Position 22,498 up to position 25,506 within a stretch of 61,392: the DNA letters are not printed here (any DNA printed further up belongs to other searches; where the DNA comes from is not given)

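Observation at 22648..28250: AioAB-like molybdoenzyme in one operon with two di-haem cytochrome c peroxidases: candidate iodate reductase (IdrP-IdrP-IdrB-IdrA) locus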

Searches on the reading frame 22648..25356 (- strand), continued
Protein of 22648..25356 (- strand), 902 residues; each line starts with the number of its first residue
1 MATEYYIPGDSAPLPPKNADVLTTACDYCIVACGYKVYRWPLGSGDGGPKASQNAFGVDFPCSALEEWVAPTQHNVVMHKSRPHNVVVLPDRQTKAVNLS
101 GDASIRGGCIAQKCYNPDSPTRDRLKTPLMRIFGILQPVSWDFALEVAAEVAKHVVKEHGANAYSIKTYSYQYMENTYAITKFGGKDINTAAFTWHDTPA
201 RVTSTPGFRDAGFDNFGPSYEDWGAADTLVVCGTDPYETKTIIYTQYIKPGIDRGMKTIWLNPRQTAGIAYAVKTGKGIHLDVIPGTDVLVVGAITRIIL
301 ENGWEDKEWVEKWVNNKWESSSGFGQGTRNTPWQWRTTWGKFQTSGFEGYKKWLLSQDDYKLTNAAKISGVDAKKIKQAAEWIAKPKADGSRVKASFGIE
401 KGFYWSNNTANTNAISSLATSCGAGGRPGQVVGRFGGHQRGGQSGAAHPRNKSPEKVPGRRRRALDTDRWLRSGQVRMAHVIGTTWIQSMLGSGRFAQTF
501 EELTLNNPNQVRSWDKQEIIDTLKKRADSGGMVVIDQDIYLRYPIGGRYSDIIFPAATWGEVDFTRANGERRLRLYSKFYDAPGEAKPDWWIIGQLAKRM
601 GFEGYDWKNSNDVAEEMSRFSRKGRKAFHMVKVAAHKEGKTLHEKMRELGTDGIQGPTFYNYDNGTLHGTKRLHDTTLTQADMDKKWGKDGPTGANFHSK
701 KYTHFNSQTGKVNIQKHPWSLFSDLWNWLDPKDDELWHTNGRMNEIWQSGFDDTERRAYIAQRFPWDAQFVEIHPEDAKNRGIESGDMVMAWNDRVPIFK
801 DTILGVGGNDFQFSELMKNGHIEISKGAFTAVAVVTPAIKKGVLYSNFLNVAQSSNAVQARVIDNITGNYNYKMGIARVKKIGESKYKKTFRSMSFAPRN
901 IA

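Call 35: search_protein_representatives(protein=window:22648-25356:-)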
Query: 902 residues. Proteins with E-value up to 0.001 (for the whole library): 2560; up to 1e-10: 739; up to 1e-30: 153. The best 150 are listed.
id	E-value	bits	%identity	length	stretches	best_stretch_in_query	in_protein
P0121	0.0e+00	1382.7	68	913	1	1-901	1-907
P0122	1.4e-242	824.3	59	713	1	1-595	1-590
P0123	1.3e-199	682.1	42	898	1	6-900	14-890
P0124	3.4e-191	654.2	43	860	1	10-900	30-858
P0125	9.0e-175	599.8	51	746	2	266-798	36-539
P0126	1.8e-170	585.6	54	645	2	2-445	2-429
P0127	2.1e-166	572.2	41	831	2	11-675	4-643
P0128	2.6e-154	532.1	43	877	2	12-676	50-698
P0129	3.7e-154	531.6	38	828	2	5-675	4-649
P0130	1.4e-150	519.8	50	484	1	409-901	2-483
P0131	4.7e-142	491.6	40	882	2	13-676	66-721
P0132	1.2e-140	486.9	55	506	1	226-622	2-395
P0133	1.5e-136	473.3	37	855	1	10-902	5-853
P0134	8.6e-136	470.8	46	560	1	325-884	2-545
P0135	5.0e-123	428.6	48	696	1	8-476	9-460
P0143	4.1e-90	319.7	40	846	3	7-315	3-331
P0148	1.5e-84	301.3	34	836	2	5-314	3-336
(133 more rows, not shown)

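Call 36: list_cluster_members(proteins=[P0121, P0123, P0124, P0127, P0128, P0129, P0131, P0133, P0143, P0148])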
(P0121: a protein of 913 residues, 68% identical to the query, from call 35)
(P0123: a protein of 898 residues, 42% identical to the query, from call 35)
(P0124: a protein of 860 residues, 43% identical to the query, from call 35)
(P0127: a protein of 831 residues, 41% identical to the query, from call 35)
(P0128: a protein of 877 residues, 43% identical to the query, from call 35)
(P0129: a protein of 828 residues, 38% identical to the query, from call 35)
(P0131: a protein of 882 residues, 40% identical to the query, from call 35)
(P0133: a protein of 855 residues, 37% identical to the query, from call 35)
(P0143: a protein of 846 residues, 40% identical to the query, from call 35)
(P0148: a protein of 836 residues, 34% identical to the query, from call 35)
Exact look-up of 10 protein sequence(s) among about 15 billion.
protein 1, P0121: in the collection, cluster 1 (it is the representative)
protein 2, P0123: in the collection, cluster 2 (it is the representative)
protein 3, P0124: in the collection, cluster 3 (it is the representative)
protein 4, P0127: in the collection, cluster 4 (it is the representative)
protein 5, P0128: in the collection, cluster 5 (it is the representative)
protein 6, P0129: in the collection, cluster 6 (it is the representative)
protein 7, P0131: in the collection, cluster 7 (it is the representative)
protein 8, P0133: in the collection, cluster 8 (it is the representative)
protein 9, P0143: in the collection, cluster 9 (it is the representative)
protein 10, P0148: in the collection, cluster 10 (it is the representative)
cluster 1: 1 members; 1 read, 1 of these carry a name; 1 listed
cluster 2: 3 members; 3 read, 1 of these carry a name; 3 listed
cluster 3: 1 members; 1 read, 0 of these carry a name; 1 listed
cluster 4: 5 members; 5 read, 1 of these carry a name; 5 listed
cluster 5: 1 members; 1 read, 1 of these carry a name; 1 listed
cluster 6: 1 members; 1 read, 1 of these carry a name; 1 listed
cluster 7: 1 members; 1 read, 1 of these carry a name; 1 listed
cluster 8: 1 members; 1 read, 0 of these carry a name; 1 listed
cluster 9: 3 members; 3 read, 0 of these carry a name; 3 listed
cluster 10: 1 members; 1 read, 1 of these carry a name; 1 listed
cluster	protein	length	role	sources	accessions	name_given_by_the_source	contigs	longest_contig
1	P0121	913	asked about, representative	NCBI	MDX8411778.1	MAG: molybdopterin-dependent oxidoreductase [Mariprofundaceae bacterium]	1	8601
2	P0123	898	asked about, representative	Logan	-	-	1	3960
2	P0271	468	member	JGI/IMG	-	arsenite oxidase large subunit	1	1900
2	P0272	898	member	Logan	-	-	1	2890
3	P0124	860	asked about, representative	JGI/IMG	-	-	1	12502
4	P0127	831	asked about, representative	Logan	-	-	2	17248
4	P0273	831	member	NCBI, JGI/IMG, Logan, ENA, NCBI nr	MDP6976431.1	MAG: arsenate reductase (azurin) large subunit [Acidimicrobiales bacterium] | arsenite oxidase large subunit | arsenate reductase (azurin) large subunit [Acidimicrobiales bacterium]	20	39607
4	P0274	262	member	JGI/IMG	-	-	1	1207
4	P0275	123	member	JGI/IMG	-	-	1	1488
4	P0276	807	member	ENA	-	-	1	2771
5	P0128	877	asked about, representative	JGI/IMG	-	arsenite oxidase large subunit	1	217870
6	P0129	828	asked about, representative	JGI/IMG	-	arsenite oxidase large subunit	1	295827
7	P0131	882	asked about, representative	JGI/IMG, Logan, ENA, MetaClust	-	\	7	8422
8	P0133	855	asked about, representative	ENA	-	-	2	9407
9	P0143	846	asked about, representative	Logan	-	-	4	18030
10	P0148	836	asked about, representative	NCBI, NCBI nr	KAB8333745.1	arsenate reductase (azurin) large subunit [Scytonema tolypothrichoides VB-61278]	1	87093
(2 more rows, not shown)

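Call 37: search_dna_similar(query=window:22648-25356:-, collection=plasmids, mode=protein, max_rows=40, max_evalue=1e-30)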
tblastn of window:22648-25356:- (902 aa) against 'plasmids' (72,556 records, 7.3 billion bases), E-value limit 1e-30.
Records with a match: 58; places in all: 58; records where one place covers at least 80% of the query: 58.
Best place of each record, by identity: 60-80% 1; <60% 57.
By first word of the organism name: Ralstonia 17; Thermus 8; Burkholderia 5; Sinorhizobium 3; Ensifer 2; Pseudosulfitobacter 2; Paraburkholderia 2; Vibrio 1; Azonexus 1; Thiothrix 1; and 16 more.
By predicted mobility (MOB-suite, as given by PLSDB): non-mobilizable 45; conjugative 10; mobilizable 3.
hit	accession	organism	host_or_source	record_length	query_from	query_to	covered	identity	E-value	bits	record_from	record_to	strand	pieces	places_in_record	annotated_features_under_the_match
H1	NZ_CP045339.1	Vibrio sp. THAF190c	pure culture,Surface of a polyethylene ...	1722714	14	902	99%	65.9%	0e+0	1213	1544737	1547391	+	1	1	none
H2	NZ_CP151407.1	Azonexus hydrophilus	metagenomic assembly,groundwater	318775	6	902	99%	49.4%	0e+0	843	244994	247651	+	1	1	arsenate reductase (azurin) large subunit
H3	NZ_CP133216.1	Thiothrix subterranea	hydrogen sulfide spring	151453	48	902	95%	48.1%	0e+0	772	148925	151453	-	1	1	molybdopterin-dependent oxidoreductase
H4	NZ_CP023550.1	Rhodobacter sp. CZR27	cell culture,paddy soil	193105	1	901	100%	27.4%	2e-69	260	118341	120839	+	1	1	arsenate reductase (azurin) large subunit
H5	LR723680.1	arsenite-oxidising bacterium NT-25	moist arsenopyrite (FeAsS)-containing ...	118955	1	902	100%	27.4%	3e-77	283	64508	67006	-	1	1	arsenate reductase (azurin) large subunit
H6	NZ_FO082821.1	Pseudorhizobium banfieldiae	-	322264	1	902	100%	27.4%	3e-77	283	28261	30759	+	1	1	arsenate reductase (azurin) large subunit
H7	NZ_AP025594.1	Thermus brockianus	-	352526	10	794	87%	30.4%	1e-73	272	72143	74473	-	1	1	none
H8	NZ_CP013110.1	Sinorhizobium americanum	Vachellia farnesiana,cell culture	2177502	10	902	99%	26.7%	1e-71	266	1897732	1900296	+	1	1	record has no annotation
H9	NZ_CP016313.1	Thermus brockianus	whole organism,environmental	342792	10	794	87%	30.2%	1e-74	275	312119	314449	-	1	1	arsenate reductase (azurin) large subunit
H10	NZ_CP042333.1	Bosea sp. F3-2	soybean,soil sample,rhizosphere soil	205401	10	897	98%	26.6%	1e-69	260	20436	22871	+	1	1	arsenate reductase (azurin) large subunit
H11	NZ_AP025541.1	Thermus thermophilus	-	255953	10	794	87%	30.1%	9e-74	273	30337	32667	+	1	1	arsenate reductase (azurin) large subunit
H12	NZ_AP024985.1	Thermus thermophilus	-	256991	10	794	87%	30.1%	9e-74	273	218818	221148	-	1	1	arsenate reductase (azurin) large subunit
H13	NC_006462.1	Thermus thermophilus HB8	-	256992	10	794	87%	30.1%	9e-74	273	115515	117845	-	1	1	arsenate reductase (azurin) large subunit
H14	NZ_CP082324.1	Thermus thermophilus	cell culture,cheese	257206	10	794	87%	30.1%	9e-74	273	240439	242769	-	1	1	arsenate reductase (azurin) large subunit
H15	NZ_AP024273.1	Thermus thermophilus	-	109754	10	794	87%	29.7%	2e-73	271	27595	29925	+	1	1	arsenate reductase (azurin) large subunit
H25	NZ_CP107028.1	Cytobacillus firmus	whole organism,soil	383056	10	793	87%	28.7%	1e-70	263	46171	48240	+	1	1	molybdopterin-dependent oxidoreductase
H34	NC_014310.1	Ralstonia solanacearum PSI07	-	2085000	10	794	87%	28.7%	3e-74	274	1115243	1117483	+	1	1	none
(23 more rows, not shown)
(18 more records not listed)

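Call 39: get_annotated_region(hit=H2, flank=8000)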
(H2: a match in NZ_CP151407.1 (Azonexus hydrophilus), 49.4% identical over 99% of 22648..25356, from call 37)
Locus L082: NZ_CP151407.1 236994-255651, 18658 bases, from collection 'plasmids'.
description: Azonexus hydrophilus strain NCP973 plasmid unnamed1, complete sequence
organism: Azonexus hydrophilus (NCBI taxid 418702)
taxonomy: Bacteria; Pseudomonadota; Betaproteobacteria; Rhodocyclales; Azonexaceae; Azonexus; Azonexus hydrophilus
host: -; source: metagenomic assembly,groundwater; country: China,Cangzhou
typing (MOB-suite, as given by PLSDB): non-mobilizable
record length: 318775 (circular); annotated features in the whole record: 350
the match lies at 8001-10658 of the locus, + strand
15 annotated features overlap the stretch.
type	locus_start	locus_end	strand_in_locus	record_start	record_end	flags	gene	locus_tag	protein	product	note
CDS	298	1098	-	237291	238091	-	-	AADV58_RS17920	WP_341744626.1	hypothetical protein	-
CDS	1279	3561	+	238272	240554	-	-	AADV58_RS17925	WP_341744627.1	ATP-binding protein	-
CDS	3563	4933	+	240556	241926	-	-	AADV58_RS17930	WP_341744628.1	sigma-54 dependent transcriptional regulator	GO:0006355 - regulation of DNA-templated transcription [Evidence IEA]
CDS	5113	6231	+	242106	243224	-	-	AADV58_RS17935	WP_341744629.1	cytochrome c peroxidase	-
CDS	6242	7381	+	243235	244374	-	-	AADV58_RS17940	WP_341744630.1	cytochrome c peroxidase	-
CDS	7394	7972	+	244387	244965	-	-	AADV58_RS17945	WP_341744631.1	arsenate reductase (azurin) small subunit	-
CDS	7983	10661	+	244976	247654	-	-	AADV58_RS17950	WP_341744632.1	arsenate reductase (azurin) large subunit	-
CDS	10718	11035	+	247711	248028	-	-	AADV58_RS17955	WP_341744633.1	c-type cytochrome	-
CDS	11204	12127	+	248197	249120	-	moaA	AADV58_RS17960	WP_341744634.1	GTP 3',8-cyclase MoaA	GO:0006777 - Mo-molybdopterin cofactor biosynthetic process [Evidence IEA]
CDS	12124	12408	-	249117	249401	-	-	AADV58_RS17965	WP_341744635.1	hypothetical protein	-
CDS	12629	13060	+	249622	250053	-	-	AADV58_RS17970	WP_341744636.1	helix-turn-helix transcriptional regulator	-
CDS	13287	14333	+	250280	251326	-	-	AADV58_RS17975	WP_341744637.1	TnsA endonuclease N-terminal domain-containing protein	-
CDS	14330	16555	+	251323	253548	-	-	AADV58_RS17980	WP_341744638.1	hypothetical protein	-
CDS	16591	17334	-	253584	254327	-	istB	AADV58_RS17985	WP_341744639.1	IS21-like element helper ATPase IstB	-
CDS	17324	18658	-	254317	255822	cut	istA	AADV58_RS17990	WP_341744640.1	IS21 family transposase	-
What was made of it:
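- Its plasmid locus is L082 (call 39).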

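Call 40: get_annotated_region(hit=H3, flank=8000)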
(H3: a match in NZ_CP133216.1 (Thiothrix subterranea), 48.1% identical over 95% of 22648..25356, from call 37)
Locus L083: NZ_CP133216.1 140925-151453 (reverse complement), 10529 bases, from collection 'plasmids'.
description: Thiothrix subterranea strain DNT52 plasmid pThsubDNT52_1, complete sequence
organism: Thiothrix subterranea (NCBI taxid 2735563)
taxonomy: Bacteria; Pseudomonadota; Gammaproteobacteria; Thiotrichales; Thiotrichaceae; Thiothrix; Thiothrix subterranea
host: -; source: hydrogen sulfide spring; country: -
typing (MOB-suite, as given by PLSDB): non-mobilizable
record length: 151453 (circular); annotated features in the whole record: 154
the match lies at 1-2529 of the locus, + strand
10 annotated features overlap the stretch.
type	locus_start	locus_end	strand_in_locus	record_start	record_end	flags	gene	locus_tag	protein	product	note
CDS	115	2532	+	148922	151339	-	-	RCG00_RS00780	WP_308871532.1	molybdopterin-dependent oxidoreductase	-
CDS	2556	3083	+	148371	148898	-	-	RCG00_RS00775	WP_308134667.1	c-type cytochrome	-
CDS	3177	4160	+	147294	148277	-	moaA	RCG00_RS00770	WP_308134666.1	GTP 3',8-cyclase MoaA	GO:0006777 - Mo-molybdopterin cofactor biosynthetic process [Evidence IEA]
CDS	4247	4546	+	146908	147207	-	-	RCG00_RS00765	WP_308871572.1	c-type cytochrome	-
CDS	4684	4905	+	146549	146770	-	tatA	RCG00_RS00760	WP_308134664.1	twin-arginine translocase TatA/TatE family subunit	GO:0015628 - protein secretion by the type II secretion system [Evidence IEA]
CDS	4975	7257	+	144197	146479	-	-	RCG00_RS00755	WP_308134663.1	ATP-binding protein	-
CDS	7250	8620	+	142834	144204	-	-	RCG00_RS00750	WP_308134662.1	sigma-54 dependent transcriptional regulator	GO:0006355 - regulation of DNA-templated transcription [Evidence IEA]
CDS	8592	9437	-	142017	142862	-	-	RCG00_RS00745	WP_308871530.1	DNA-binding domain-containing protein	-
CDS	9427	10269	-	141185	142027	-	-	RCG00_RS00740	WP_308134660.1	DUF692 domain-containing protein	-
CDS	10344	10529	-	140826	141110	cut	-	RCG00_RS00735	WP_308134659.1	hypothetical protein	-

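Call 41: get_annotated_region(hit=H6, flank=8000)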
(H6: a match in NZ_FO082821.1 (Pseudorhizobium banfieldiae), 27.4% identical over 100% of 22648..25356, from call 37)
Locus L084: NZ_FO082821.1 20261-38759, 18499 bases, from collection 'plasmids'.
description: Pseudorhizobium banfieldiae strain NT-26 plasmid NT26_p1, complete sequence
organism: Pseudorhizobium banfieldiae (NCBI taxid 1125847)
taxonomy: Bacteria; Pseudomonadota; Alphaproteobacteria; Hyphomicrobiales; Rhizobiaceae; Pseudorhizobium; Pseudorhizobium banfieldiae
host: -; source: -; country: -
typing (MOB-suite, as given by PLSDB): conjugative; replicon rep_cluster_440,rep_cluster_579; relaxase MOBP,MOBP; mating-pair formation MPF_T
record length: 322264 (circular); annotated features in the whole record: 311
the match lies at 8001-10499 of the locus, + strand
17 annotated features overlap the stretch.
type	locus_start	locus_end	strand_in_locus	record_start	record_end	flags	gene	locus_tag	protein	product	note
CDS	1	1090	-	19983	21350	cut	pstC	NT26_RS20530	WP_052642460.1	phosphate ABC transporter permease subunit PstC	-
CDS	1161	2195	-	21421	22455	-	-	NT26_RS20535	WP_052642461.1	substrate-binding domain-containing protein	-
CDS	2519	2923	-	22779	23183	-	-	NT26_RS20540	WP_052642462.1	OsmC family protein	-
CDS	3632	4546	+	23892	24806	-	aioX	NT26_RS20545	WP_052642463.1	periplasmic arsenite-binding protein AioX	-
CDS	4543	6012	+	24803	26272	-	-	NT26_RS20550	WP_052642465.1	HAMP domain-containing sensor histidine kinase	GO:0007165 - signal transduction [Evidence IEA]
CDS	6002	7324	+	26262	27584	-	aioR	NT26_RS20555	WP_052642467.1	arsenic response regulator transcription factor AioR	-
CDS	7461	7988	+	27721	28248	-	-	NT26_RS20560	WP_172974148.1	arsenate reductase (azurin) small subunit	-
CDS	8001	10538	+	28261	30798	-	-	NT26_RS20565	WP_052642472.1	arsenate reductase (azurin) large subunit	-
CDS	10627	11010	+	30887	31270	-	-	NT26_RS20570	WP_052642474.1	cytochrome c family protein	-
CDS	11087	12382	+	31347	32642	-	glp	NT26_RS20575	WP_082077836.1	gephyrin-like molybdotransferase Glp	GO:0006777 - Mo-molybdopterin cofactor biosynthetic process [Evidence IEA]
CDS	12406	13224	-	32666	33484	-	phnE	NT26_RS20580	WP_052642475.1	phosphonate ABC transporter, permease protein PhnE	GO:0015716 - organic phosphonate transport [Evidence IEA]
CDS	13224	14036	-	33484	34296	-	phnE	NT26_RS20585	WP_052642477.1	phosphonate ABC transporter, permease protein PhnE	GO:0015716 - organic phosphonate transport [Evidence IEA]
CDS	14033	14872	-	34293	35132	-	phnC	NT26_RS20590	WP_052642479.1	phosphonate ABC transporter ATP-binding protein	GO:0015716 - organic phosphonate transport [Evidence IEA]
CDS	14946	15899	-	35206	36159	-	phnD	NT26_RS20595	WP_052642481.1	phosphate/phosphite/phosphonate ABC transporter substrate-binding protein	-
CDS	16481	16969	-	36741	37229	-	-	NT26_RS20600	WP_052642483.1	helix-turn-helix transcriptional regulator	-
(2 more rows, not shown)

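Call 42: find_homologous_proteins(query=L082:7983-10661:+, max_evalue=1e-50)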
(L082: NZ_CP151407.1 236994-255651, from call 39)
Query L082:7983-10661:+ (892 aa): 1330 proteins with E <= 1e-50 among 7263 candidates; the best 120 are listed.
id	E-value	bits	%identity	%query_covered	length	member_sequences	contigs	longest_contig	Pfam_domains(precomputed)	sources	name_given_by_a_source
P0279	0.0e+0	1953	91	100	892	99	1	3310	PF00384.28,PF01568.28,PF18465.8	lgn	-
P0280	0.0e+0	1912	89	100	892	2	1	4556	PF00384.28,PF01568.28,PF18465.8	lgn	-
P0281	0.0e+0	1875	87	100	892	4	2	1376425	PF00384.28,PF01568.28,PF18465.8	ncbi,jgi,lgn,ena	-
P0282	0.0e+0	1837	85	100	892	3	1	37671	PF00384.28,PF01568.28,PF18465.8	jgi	-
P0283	0.0e+0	1832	84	100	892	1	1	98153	PF00384.28,PF01568.28,PF18465.8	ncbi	-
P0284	0.0e+0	1821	83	100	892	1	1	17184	PF00384.28,PF01568.28,PF18465.8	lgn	-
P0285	0.0e+0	1805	83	100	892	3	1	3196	PF00384.28,PF01568.28,PF18465.8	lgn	-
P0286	0.0e+0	1763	81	100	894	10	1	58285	PF00384.28,PF01568.28,PF18465.8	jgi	-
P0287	0.0e+0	1758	81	100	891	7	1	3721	PF00384.28,PF01568.28,PF18465.8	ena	-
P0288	0.0e+0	1749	81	100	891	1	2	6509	PF00384.28,PF01568.28,PF18465.8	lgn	-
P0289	0.0e+0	1749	81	100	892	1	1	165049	PF00384.28,PF01568.28,PF18465.8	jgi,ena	-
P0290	0.0e+0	1746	81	100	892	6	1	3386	PF00384.28,PF01568.28,PF18465.8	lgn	-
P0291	0.0e+0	1731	81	99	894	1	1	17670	PF00384.28,PF01568.28,PF18465.8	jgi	jgi:arsenite oxidase large subunit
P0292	0.0e+0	1724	79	100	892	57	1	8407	PF00384.28,PF01568.28,PF18465.8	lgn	-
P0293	0.0e+0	1717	79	100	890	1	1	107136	PF00384.28,PF01568.28,PF18465.8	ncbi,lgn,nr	ncbi:MAG: arsenate reductase (azurin) large subunit [Rhodocyclaceae bacterium]|nr:arsenate reductase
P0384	0.0e+0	1447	67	99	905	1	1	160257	PF00384.28,PF01568.28,PF18465.8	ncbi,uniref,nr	ncbi:arsenate reductase (azurin) large subunit [Sedimenticola hydrogenitrophicus]|uniref:arsenate re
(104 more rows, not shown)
